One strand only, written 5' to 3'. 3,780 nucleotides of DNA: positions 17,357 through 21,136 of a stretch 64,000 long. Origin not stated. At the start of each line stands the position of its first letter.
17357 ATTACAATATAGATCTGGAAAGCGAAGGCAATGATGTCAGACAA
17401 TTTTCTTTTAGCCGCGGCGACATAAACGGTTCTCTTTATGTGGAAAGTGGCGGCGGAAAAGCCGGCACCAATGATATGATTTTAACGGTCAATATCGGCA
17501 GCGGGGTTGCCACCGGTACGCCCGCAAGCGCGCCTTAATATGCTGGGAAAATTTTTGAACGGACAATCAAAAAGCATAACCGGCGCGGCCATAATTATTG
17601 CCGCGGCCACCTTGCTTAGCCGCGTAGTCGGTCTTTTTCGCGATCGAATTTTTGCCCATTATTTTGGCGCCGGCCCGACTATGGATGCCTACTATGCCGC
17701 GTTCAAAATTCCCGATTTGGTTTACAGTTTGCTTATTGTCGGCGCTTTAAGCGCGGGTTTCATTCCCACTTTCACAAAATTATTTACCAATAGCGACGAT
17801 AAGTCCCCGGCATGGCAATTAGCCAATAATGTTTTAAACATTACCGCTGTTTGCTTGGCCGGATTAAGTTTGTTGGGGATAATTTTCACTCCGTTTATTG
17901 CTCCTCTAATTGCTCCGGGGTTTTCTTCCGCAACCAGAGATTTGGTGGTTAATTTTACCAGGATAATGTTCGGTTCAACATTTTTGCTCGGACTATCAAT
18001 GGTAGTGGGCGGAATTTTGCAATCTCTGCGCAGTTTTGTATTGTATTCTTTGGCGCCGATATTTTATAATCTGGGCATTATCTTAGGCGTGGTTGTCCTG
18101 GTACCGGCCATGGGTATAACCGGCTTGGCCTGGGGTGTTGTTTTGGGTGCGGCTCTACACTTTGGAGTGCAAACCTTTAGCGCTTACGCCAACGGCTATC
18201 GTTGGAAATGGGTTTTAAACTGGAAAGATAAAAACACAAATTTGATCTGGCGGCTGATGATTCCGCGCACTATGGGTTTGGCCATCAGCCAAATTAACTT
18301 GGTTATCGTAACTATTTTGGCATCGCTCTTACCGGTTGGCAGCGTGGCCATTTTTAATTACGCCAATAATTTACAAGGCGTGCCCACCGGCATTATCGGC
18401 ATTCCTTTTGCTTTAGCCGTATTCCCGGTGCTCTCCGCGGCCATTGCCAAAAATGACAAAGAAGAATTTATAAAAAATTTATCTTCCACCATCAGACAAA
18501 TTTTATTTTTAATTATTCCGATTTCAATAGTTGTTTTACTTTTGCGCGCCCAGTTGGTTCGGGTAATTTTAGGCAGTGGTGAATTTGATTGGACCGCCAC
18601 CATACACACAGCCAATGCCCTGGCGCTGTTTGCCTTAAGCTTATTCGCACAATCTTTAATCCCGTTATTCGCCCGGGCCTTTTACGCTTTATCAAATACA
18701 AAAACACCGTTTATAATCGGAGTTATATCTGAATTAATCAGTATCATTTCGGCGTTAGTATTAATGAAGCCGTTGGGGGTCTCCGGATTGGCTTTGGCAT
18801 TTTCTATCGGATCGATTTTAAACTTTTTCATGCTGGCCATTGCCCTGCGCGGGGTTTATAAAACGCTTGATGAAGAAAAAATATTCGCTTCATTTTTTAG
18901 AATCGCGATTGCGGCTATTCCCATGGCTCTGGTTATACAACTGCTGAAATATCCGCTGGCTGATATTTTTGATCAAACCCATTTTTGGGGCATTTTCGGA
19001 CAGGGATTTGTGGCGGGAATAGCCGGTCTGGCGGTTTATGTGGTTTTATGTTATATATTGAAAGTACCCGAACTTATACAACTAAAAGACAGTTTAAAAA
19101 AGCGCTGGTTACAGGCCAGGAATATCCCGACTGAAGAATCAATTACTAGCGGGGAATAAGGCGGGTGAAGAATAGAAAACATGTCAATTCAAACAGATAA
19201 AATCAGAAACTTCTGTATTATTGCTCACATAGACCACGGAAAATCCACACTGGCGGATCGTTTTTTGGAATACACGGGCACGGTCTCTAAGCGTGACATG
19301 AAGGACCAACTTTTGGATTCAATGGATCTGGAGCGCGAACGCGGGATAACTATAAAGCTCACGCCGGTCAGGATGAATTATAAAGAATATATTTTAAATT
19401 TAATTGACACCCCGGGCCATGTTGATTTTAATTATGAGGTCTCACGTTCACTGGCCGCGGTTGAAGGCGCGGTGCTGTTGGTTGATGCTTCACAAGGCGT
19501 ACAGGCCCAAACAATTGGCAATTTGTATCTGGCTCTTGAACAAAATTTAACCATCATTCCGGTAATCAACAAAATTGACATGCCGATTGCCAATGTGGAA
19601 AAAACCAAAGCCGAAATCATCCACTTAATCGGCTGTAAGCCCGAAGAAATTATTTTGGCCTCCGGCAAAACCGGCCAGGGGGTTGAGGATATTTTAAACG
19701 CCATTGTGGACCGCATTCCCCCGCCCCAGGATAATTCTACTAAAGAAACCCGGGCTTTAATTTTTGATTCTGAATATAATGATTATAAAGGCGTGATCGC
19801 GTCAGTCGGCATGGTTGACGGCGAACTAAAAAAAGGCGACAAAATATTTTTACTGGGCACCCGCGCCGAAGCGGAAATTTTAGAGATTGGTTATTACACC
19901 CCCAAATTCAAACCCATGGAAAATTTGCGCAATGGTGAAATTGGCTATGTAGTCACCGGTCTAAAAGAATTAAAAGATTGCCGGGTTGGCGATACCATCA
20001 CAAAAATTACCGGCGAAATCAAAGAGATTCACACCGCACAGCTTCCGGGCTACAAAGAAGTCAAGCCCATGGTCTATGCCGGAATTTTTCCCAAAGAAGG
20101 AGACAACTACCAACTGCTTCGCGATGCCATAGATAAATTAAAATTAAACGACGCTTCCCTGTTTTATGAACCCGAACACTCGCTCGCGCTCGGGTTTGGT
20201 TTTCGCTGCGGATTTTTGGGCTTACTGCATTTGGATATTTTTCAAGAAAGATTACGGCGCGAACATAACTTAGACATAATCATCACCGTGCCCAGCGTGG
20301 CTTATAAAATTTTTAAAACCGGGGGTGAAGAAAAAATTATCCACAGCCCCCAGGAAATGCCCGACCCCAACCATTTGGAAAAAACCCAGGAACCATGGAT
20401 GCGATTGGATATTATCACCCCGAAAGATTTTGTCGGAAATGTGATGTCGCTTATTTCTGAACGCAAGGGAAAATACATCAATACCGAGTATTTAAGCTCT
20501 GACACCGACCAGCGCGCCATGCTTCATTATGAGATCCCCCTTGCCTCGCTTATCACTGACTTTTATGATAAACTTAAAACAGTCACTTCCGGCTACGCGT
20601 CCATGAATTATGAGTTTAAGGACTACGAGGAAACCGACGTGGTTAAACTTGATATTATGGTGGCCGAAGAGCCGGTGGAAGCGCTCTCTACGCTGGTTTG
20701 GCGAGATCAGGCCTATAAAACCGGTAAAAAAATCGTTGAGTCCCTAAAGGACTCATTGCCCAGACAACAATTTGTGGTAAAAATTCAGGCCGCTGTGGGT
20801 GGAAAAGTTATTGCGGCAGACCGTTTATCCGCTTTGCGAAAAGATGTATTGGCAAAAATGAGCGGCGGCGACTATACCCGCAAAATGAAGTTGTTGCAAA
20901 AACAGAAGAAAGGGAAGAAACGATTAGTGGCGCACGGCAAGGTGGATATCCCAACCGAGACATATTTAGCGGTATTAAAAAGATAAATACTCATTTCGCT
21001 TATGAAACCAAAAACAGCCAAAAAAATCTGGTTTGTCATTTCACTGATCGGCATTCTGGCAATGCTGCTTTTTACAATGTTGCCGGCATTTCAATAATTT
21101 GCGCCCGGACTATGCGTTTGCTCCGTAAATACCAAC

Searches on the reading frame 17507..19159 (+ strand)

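Call 20: search_protein_families(library=pfam, proteins=[window:17507-19159:+], max_evalue=0.001)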
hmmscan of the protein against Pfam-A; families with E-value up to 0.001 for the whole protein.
window:17507-19159:+ (550 aa): 4 families
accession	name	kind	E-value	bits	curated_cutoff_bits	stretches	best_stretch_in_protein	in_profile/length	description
PF03023.19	MurJ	-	1.9e-94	317.2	27.4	1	49-481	1-433/451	Lipid II flippase MurJ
PF13440.11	Polysacc_synt_3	-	2.3e-09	37.4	23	1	119-357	56-286/293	Polysaccharide biosynthesis protein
PF01554.23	MatE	-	5e-07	30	24.9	1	262-416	10-159/161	MatE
PF01943.22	Polysacc_synt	-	1.7e-05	24.8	28.2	1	111-311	78-272/274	Polysaccharide biosynthesis protein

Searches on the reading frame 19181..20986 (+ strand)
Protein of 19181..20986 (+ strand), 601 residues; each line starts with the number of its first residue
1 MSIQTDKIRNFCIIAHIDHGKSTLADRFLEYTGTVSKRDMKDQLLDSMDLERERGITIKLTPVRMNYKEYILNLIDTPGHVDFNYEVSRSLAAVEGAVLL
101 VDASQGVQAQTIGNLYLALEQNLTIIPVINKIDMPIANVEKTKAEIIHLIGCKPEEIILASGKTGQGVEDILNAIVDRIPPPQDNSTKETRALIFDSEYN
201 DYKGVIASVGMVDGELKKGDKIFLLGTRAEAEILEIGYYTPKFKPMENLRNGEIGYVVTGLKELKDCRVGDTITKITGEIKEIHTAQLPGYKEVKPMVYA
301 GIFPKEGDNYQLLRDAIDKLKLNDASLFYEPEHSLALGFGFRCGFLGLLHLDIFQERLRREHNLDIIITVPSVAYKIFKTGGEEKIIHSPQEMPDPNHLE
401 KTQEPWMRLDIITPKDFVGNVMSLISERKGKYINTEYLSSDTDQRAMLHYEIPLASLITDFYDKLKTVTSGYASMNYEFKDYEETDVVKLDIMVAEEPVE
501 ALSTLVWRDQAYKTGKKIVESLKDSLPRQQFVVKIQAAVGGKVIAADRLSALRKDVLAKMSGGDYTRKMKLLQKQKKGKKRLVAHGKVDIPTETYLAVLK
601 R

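Call 20: search_protein_families(library=pfam, proteins=[window:19181-20986:+], max_evalue=0.001)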
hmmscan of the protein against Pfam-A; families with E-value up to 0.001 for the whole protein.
window:19181-20986:+ (601 aa): 5 families
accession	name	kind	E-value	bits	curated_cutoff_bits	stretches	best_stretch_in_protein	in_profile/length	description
PF00009.33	GTP_EFTU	-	1.6e-57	194.6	26.5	1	7-181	2-188/188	Elongation factor Tu GTP binding domain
PF06421.17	LepA_C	-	1.7e-39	134.6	29.7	1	495-600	2-107/107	GTP-binding protein LepA C-terminus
PF00679.30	EFG_C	-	6.8e-24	84.2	27.9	1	403-491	3-87/89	Elongation factor G C-terminus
PF03144.31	GTP_EFTU_D2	-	6.3e-09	36.6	30.3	1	204-274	1-73/73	Elongation factor Tu domain 2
PF01926.29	MMR_HSR1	-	0.00042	20.8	21.9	0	19-131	10-113/113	50S ribosome-binding GTPase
